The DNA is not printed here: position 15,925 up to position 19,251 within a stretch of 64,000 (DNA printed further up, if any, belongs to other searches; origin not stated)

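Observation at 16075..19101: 1008-aa orphan protein next to the Type III RM system, with a possible degenerate primase-polymerase N-terminus, a Cys cluster and a wHTH tail.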

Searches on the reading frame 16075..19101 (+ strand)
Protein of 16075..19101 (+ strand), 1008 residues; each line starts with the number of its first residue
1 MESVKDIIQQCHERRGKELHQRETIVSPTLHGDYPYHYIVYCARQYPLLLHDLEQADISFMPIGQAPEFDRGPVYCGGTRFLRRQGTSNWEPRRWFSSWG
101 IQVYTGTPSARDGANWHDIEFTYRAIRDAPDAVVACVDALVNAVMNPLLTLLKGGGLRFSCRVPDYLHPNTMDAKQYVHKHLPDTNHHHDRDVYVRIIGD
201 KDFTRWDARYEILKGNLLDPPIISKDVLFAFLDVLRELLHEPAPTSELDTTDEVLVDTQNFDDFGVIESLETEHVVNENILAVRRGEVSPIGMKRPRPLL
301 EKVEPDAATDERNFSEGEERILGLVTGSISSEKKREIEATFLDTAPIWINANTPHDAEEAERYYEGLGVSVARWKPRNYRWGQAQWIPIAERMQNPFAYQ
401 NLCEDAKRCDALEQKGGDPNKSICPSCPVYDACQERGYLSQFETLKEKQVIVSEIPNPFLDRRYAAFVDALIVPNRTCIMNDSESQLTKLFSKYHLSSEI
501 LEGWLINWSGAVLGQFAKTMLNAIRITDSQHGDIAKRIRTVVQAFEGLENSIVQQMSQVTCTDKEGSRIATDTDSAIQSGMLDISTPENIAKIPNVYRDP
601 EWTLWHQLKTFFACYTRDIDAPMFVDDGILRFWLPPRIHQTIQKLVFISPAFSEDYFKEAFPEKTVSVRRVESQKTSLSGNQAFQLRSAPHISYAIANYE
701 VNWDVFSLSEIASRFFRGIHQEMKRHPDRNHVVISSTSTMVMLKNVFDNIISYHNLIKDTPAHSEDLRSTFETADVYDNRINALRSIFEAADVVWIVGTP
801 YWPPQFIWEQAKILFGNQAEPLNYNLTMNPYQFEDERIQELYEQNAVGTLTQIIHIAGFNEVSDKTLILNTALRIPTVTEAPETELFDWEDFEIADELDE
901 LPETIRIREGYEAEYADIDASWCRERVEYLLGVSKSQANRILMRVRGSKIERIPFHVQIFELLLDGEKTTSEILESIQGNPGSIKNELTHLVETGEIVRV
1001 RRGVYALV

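Call 4: search_protein_families(library=pfam, proteins=[window:16075-19101:+], max_evalue=0.01)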
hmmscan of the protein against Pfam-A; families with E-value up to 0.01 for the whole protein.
window:16075-19101:+ (1008 aa): 1 family
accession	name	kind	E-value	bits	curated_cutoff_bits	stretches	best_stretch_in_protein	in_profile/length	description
PF13338.12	AbiEi_4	-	0.00012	22.6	25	1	988-1008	29-49/49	Transcriptional regulator, AbiEi antitoxin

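Call 5: search_protein_families(library=ncbifam, proteins=[window:16075-19101:+], max_evalue=0.01)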
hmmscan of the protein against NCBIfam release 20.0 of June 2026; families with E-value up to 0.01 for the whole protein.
window:16075-19101:+ (1008 aa): 0 families

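Call 6: search_protein_families(library=padloc, proteins=[window:16075-19101:+], max_evalue=0.01)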
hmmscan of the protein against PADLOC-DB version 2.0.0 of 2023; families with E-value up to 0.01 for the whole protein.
window:16075-19101:+ (1008 aa): 3 families
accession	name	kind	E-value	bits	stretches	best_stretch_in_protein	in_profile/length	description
PDLC02231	AbiEi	-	0.0065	14.3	1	985-1007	33-55/280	AbiEi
PDLC02226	AbiEi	-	0.0077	14.1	0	979-1006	29-56/202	AbiEi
PDLC02246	AbiEi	-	0.01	13.4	0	976-1005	30-59/230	AbiEi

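Call 7: find_homologous_proteins(query=window:16075-19098:+)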
Query window:16075-19098:+ (1008 aa): 1272 proteins with E <= 0.001 among 8000 candidates; the best 120 are listed.
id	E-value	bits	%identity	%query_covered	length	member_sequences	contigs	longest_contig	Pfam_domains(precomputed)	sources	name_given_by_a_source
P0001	0.0e+0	2187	93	100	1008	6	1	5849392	-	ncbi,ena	-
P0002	0.0e+0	2044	87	100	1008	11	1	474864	-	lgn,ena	-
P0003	0.0e+0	1995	84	100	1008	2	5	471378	-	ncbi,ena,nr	ncbi:hypothetical protein J4G07_01175 [Candidatus Poribacteria bacterium]|nr:hypothetical protein [C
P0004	0.0e+0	1992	85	100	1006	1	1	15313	-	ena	-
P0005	0.0e+0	1982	84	100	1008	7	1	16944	-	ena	-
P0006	0.0e+0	1982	84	100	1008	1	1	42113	-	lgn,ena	-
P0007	0.0e+0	1981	85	100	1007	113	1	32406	-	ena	-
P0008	0.0e+0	1980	84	100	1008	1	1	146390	-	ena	-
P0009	0.0e+0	1979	84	100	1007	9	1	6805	-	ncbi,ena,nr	ncbi:MAG: hypothetical protein OXU27_15490 [Candidatus Poribacteria bacterium]|nr:hypothetical prote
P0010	0.0e+0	1970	84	100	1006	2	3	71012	-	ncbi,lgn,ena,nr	ncbi:MAG: hypothetical protein OXH00_10055 [Candidatus Poribacteria bacterium]|nr:hypothetical prote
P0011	0.0e+0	1970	83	100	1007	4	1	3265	-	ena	-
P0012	0.0e+0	1968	83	100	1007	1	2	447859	-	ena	-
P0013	0.0e+0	1966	83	100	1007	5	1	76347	-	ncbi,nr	ncbi:hypothetical protein C6499_13540 [Candidatus Poribacteria bacterium]|nr:MAG: hypothetical prote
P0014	0.0e+0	1966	83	100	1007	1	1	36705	PF13338.13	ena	-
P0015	0.0e+0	1963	84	100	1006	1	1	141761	-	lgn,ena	-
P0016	0.0e+0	1963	83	100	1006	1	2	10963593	PF13338.13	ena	-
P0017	0.0e+0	1961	83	100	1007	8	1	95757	-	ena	-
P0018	0.0e+0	1957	83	100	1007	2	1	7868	-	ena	-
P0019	0.0e+0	1956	83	100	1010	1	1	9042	-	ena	-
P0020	0.0e+0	1955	83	100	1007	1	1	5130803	-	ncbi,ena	-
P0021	0.0e+0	1955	83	100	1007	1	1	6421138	-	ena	-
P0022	0.0e+0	1953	82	100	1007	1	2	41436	-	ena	-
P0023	0.0e+0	1947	82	100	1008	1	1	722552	-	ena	-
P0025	0.0e+0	1945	82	100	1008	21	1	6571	-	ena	-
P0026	0.0e+0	1942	82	100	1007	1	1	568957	-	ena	-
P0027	0.0e+0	1940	82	100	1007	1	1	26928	PF13338.13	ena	-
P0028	0.0e+0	1938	81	100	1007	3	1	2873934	PF13338.13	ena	-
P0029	0.0e+0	1938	81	100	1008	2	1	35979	-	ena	-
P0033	0.0e+0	1935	82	100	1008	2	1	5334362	-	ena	-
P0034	0.0e+0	1934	82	100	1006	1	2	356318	PF13338.13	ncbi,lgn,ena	-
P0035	0.0e+0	1931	81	100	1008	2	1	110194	-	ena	-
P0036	0.0e+0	1929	82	100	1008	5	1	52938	-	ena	-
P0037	0.0e+0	1928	81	100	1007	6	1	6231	PF13338.13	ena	-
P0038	0.0e+0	1928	81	100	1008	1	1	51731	PF13338.13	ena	-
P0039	0.0e+0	1927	81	100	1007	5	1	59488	PF13338.13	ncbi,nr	ncbi:hypothetical protein C6500_05035 [Candidatus Poribacteria bacterium]|nr:MAG: hypothetical prote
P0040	0.0e+0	1926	81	100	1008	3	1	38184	-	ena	-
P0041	0.0e+0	1923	81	100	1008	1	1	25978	-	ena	-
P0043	0.0e+0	1921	82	100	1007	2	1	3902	-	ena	-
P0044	0.0e+0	1920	81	100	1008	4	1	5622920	-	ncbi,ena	-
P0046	0.0e+0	1915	81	100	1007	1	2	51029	-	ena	-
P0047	0.0e+0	1912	81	100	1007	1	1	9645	-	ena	-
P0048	0.0e+0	1912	82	100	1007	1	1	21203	-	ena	-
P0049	0.0e+0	1908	80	100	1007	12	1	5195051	-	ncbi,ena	-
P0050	0.0e+0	1905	80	100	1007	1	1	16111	-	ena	-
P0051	0.0e+0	1904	81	100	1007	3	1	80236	-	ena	-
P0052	0.0e+0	1894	80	100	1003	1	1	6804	-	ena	-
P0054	0.0e+0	1887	80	100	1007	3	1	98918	-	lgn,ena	-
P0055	0.0e+0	1885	79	100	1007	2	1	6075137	-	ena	-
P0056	0.0e+0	1883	81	98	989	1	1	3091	PF13338.13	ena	-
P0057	0.0e+0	1882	80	100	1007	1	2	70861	-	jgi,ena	-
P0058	0.0e+0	1881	79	100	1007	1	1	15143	-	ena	-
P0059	0.0e+0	1868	79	100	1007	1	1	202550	-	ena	-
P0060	0.0e+0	1868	78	100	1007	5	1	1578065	-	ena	-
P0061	0.0e+0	1863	79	100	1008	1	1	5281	-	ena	-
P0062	0.0e+0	1860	79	100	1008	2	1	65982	-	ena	-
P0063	0.0e+0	1849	78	100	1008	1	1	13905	-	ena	-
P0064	0.0e+0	1847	77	100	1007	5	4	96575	-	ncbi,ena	-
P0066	0.0e+0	1817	82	94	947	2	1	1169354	PF13338.13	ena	-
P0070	0.0e+0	1713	73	100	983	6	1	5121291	-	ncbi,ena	-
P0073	0.0e+0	1379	61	100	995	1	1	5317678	-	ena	-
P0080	0.0e+0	1144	78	62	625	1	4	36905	PF13338.13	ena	-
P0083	4.6e-286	970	39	74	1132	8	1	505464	-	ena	-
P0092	6.6e-282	956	39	74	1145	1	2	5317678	-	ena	-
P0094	2.3e-280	951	39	76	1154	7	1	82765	PF13338.13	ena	-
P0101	4.1e-279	947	41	76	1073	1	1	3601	PF13338.13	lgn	-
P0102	1.8e-278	945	41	74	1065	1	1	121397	PF13338.13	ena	-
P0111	7.7e-276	936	38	76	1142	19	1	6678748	-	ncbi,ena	-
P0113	6.4e-275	933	37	76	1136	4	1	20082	PF13338.13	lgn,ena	-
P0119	2.7e-273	928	38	76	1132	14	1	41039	PF13338.13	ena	-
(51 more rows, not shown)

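Call 8: search_solved_structures(query=window:16075-19098:+, max_evalue=10)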
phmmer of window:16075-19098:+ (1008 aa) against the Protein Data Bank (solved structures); distinct sequences matched with E-value up to 10: 3.
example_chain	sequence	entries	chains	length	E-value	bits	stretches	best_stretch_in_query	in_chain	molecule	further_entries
213l_A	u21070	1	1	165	0.87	10.5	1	263-359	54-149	T4 LYSOZYME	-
7dss_A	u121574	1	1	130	1.2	10.1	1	346-389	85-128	M8 Nab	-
2v7y_A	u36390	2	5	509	1.6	9.7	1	814-886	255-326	CHAPERONE PROTEIN DNAK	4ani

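Call 9: search_protein_families(library=phrogs, proteins=[window:16075-19098:+], max_evalue=1)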
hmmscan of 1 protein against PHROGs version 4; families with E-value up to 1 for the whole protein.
window:16075-19098:+ (1008 aa): 1 family
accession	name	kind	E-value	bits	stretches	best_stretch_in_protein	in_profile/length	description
phrog_8117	-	unknown function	0.049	14.1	1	980-1006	44-70/166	-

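Call 14: find_encoding_contigs(protein=P0001, flank=10000, max_places=3)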
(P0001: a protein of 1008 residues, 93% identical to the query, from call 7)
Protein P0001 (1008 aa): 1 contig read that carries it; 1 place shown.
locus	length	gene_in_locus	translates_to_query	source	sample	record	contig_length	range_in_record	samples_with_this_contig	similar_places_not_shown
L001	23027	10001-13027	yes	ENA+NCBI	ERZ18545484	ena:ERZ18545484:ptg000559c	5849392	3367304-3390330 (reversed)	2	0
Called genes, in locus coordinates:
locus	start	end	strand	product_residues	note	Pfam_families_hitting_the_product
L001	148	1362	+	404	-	PF01408:GFO_IDH_MocA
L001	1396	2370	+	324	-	PF01408:GFO_IDH_MocA, PF08635:ox_reductase_C, PF02894:GFO_IDH_MocA_C, PF22725:GFO_IDH_MocA_C3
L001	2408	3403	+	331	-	PF01408:GFO_IDH_MocA, PF02894:GFO_IDH_MocA_C, PF22725:GFO_IDH_MocA_C3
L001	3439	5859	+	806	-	PF07090:GATase1_like (faint)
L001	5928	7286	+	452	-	PF00884:Sulfatase, PF01663:Phosphodiest, PF16347:SGSH_C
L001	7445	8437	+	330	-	PF00493:MCM (weak), PF20030:bpMoxR, PF05496:RuvB_N (faint), PF07726:AAA_3, PF07728:AAA_5, PF17863:AAA_lid_2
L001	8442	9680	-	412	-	PF00764:Arginosuc_synth, PF20979:Arginosuc_syn_C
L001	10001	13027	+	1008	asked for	-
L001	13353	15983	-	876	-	PF04851:ResIII, PF00270:DEAD (faint)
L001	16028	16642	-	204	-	-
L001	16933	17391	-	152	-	PF10137:CAP12-PCTIR_TIR, PF13676:TIR_2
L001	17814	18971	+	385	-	PF01385:OrfB_IS605, PF07282:Cas12f1-like_TNB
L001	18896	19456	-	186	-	PF10137:CAP12-PCTIR_TIR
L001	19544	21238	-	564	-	PF01555:N6_N4_Mtase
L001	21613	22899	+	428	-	PF01385:OrfB_IS605, PF07282:Cas12f1-like_TNB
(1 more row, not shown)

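Call 15: find_encoding_contigs(protein=P0073, flank=10000, max_places=2)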
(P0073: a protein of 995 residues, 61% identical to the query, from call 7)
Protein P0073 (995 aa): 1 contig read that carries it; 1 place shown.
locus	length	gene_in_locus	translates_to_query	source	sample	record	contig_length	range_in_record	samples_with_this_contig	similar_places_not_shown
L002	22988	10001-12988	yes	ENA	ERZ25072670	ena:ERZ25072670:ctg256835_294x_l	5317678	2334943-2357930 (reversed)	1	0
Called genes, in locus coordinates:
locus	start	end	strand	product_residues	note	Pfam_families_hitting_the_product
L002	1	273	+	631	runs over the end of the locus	PF06808:DctM, PF11874:DUF3394 (weak)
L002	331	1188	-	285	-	PF13174:TPR_6 (faint), PF00515:TPR_1 (faint), PF07719:TPR_2 (faint), PF13181:TPR_8 (faint), PF13374:TPR_10 (faint), PF13414:TPR_11 (faint), PF13424:TPR_12 (faint), PF13428:TPR_14 (faint), +2 more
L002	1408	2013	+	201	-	PF01947:Rv2949c-like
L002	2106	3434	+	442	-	PF12006:DUF3500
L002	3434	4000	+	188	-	PF01596:Methyltransf_3, PF04989:RMNT_CmcI (weak), PF13578:Methyltransf_24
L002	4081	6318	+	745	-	PF19313:DUF5916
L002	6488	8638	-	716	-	PF01326:PPDK_N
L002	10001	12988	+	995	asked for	-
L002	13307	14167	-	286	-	-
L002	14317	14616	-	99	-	-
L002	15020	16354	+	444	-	PF14885:GHL15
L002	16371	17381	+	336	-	PF02826:2-Hacid_dh_C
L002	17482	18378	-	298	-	PF13432:TPR_16 (faint), PF14559:TPR_19 (faint), PF00515:TPR_1 (faint), PF07719:TPR_2 (faint), PF13174:TPR_6 (faint), PF13181:TPR_8 (faint), PF13424:TPR_12 (weak)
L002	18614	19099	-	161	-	PF01809:YidD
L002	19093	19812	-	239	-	-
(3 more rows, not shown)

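Call 16: find_encoding_contigs(protein=P0092, flank=10000, max_places=2)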
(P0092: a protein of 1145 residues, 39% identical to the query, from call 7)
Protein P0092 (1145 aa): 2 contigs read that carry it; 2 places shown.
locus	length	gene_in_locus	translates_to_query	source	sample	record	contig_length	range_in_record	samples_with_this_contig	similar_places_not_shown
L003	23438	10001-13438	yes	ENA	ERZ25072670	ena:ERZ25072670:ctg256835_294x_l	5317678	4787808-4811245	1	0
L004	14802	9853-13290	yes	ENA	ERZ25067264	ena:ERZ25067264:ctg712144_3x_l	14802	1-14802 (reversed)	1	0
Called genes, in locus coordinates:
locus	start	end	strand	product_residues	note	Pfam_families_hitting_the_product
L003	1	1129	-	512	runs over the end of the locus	PF13541:ChlI, PF00158:Sigma54_activat (faint), PF01078:Mg_chelatase, PF07728:AAA_5, PF00493:MCM (weak), PF13335:Mg_chelatase_C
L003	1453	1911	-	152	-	PF07885:Ion_trans_2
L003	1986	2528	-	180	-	PF13646:HEAT_2 (faint), PF02985:HEAT (faint)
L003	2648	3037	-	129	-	PF08899:DUF1844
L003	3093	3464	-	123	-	-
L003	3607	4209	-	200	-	PF00160:Pro_isomerase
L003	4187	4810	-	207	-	PF00160:Pro_isomerase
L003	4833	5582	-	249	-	PF13385:Laminin_G_3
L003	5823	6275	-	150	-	-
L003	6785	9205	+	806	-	-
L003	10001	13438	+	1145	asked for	-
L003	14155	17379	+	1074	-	-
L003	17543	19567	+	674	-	PF03781:FGE-sulfatase, PF02012:BNR (faint), PF13088:BNR_2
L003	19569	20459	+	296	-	PF05721:PhyH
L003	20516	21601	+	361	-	PF13091:PLDc_2, PF00614:PLDc (faint), PF07894:SACK1 (faint), PF13091:PLDc_2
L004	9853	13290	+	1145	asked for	-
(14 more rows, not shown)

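Call 17: find_encoding_contigs(protein=P0111, flank=10000, max_places=2)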
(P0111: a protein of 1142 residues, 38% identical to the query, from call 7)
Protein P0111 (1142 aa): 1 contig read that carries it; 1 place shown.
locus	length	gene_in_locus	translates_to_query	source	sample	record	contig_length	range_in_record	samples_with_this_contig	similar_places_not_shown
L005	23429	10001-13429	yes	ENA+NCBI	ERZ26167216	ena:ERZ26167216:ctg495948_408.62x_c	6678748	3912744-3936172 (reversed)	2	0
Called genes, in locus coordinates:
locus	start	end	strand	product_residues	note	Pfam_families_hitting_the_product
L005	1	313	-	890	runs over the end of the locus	PF00133:tRNA-synt_1, PF09334:tRNA-synt_1g (weak), PF13603:tRNA-synt_1_2 (weak), PF08264:Anticodon_1, PF10458:Val_tRNA-synt_C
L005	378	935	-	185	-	PF02482:Ribosomal_S30AE, PF16321:Ribosom_S30AE_C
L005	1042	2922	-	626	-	PF00309:Sigma54_AID, PF04963:Sigma54_CBD, PF04552:Sigma54_DBD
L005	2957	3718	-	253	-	PF00005:ABC_tran, PF13304:AAA_21 (faint)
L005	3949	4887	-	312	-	PF06835:LptC (weak), PF03968:LptD_N (weak)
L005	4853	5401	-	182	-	-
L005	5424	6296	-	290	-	PF03279:Lip_A_acyltrans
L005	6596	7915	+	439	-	PF01554:MatE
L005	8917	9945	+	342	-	PF14239:RRXRR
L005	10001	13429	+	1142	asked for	-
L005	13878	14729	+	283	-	PF01261:AP_endonuc_2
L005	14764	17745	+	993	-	PF26550:Tricorn_2nd (faint), PF07676:PD40, PF26549:Tricorn_N, PF07676:PD40, PF04389:Peptidase_M28, PF00595:PDZ (weak), PF13180:PDZ_2, PF17820:PDZ_6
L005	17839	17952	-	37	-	-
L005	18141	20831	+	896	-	PF13860:FlgD_ig (weak)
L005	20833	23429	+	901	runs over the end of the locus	PF25391:WD40_Gbeta, PF25171:Beta-prop_WDR36-Utp21_1st, PF25174:Beta-prop_THOC3, PF24782:WD40_MABP1-WDR62_2nd, PF24807:WD40_CDC20-Fz, PF24814:WD40_Prp19, PF23342:WDR90_beta-prop_4th, PF23381:Beta-prop_IFT122_1st, +130 more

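Call 18: find_encoding_contigs(protein=P0070, flank=10000, max_places=2)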
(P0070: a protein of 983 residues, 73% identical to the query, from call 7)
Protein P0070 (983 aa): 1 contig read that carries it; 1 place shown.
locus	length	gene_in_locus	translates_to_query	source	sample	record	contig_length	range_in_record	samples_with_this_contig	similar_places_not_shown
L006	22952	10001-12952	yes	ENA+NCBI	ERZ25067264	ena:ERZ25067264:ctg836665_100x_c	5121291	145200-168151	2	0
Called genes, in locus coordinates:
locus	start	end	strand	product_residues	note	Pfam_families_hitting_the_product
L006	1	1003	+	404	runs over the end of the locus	PF01408:GFO_IDH_MocA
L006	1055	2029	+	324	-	PF01408:GFO_IDH_MocA, PF08635:ox_reductase_C, PF02894:GFO_IDH_MocA_C, PF22725:GFO_IDH_MocA_C3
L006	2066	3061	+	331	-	PF01408:GFO_IDH_MocA, PF02894:GFO_IDH_MocA_C, PF22725:GFO_IDH_MocA_C3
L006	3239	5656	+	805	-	PF07090:GATase1_like (faint)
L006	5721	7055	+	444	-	PF00884:Sulfatase, PF01663:Phosphodiest, PF16347:SGSH_C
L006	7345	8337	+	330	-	PF00493:MCM (weak), PF20030:bpMoxR, PF05496:RuvB_N (faint), PF07726:AAA_3, PF07728:AAA_5, PF17863:AAA_lid_2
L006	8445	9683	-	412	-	PF00764:Arginosuc_synth, PF20979:Arginosuc_syn_C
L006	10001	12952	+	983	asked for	-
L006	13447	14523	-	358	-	-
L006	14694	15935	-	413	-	PF01385:OrfB_IS605, PF07282:Cas12f1-like_TNB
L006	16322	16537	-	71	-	-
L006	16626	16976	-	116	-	-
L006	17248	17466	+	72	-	PF04255:DUF433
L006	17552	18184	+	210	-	PF24684:Vgb_lyase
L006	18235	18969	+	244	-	PF21948:LplA-B_cat, PF03099:BPL_LplA_LipB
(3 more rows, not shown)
